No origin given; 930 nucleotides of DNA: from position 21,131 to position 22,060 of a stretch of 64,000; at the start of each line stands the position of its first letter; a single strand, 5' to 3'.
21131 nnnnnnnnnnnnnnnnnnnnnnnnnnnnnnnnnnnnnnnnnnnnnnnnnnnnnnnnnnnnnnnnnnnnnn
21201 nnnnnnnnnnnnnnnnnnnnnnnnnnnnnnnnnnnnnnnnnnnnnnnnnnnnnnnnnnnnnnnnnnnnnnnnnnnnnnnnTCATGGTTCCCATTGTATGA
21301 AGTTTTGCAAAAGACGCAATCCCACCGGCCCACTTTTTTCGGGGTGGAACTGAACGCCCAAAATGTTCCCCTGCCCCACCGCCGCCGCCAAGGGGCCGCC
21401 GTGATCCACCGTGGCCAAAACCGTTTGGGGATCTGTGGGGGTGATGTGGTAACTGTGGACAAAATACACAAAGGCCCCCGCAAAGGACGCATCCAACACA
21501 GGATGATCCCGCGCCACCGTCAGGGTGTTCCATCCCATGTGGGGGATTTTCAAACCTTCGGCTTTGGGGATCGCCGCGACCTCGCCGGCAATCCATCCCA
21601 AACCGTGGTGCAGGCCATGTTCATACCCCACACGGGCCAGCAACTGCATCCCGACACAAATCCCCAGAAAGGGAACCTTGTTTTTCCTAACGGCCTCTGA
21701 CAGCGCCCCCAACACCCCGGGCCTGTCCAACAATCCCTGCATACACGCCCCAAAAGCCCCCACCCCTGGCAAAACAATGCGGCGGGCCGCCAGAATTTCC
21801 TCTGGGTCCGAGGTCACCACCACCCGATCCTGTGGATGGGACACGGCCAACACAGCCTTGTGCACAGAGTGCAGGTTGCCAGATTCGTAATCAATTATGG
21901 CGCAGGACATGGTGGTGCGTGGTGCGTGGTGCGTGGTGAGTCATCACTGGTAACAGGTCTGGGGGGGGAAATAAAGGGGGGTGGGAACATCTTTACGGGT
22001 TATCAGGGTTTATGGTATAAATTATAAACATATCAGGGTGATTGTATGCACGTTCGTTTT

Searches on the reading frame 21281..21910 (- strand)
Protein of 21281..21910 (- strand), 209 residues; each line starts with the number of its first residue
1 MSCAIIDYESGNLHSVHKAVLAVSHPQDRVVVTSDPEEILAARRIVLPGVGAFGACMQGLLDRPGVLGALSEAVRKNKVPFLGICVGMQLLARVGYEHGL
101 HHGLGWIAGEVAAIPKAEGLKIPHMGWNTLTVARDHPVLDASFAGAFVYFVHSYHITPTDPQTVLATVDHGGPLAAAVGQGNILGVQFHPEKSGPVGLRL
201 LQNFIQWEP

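Call 51: find_encoding_contigs(protein=window:21281-21910:-, flank=600, max_places=10)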
Protein window:21281-21910:- (209 aa): 20 contigs read that carry it; 10 places shown.
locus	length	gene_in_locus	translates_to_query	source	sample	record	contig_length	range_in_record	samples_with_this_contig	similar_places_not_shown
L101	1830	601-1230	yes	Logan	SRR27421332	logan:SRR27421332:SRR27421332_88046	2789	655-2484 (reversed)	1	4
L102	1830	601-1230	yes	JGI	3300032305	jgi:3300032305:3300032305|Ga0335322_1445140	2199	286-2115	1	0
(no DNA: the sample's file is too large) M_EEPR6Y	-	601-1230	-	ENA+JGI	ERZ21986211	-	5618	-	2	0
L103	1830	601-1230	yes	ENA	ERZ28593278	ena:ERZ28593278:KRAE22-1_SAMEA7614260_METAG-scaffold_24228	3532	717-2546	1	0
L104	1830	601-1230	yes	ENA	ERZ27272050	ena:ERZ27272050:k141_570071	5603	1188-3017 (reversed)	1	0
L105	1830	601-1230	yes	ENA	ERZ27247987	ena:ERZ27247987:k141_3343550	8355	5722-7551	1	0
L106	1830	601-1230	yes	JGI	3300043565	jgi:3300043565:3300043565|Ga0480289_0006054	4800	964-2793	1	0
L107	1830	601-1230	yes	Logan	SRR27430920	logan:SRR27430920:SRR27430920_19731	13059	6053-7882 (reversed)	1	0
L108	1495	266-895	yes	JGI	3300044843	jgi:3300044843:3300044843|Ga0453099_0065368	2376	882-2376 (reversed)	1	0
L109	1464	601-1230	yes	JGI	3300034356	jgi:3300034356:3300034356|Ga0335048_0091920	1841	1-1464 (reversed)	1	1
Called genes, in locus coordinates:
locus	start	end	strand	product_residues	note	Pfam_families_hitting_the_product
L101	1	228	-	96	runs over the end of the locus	PF05016:ParE_toxin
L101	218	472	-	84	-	-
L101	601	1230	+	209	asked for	PF00117:GATase, PF01174:SNO, PF07722:Peptidase_C26 (weak)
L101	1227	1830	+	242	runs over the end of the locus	PF00977:His_biosynth, PF01207:Dus (faint), PF03060:NMO (faint), PF01180:DHO_dh (faint)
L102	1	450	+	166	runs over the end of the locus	-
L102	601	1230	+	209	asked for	PF00117:GATase, PF01174:SNO, PF07722:Peptidase_C26 (weak)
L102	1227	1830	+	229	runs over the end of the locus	?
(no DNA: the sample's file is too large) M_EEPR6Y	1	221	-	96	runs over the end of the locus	PF05016:ParE_toxin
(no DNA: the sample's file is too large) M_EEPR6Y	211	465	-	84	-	-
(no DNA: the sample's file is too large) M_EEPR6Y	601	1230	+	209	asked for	PF00117:GATase, PF01174:SNO, PF07722:Peptidase_C26 (weak)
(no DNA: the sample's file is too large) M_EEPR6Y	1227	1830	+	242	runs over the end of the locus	PF00977:His_biosynth, PF01207:Dus (faint), PF03060:NMO (faint), PF01180:DHO_dh (faint)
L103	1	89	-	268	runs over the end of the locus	?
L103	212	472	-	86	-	-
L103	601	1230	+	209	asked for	PF00117:GATase, PF01174:SNO, PF07722:Peptidase_C26 (weak)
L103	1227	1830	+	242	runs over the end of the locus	PF00977:His_biosynth, PF01207:Dus (faint), PF03060:NMO (faint), PF01180:DHO_dh (faint)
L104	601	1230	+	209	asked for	PF00117:GATase, PF01174:SNO, PF07722:Peptidase_C26 (weak)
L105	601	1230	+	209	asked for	PF00117:GATase, PF01174:SNO, PF07722:Peptidase_C26 (weak)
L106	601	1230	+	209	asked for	PF00117:GATase, PF01174:SNO, PF07722:Peptidase_C26 (weak)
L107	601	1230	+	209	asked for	PF00117:GATase, PF01174:SNO, PF07722:Peptidase_C26 (weak)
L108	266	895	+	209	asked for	PF00117:GATase, PF01174:SNO, PF07722:Peptidase_C26 (weak)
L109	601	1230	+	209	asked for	PF00117:GATase, PF01174:SNO, PF07722:Peptidase_C26 (weak)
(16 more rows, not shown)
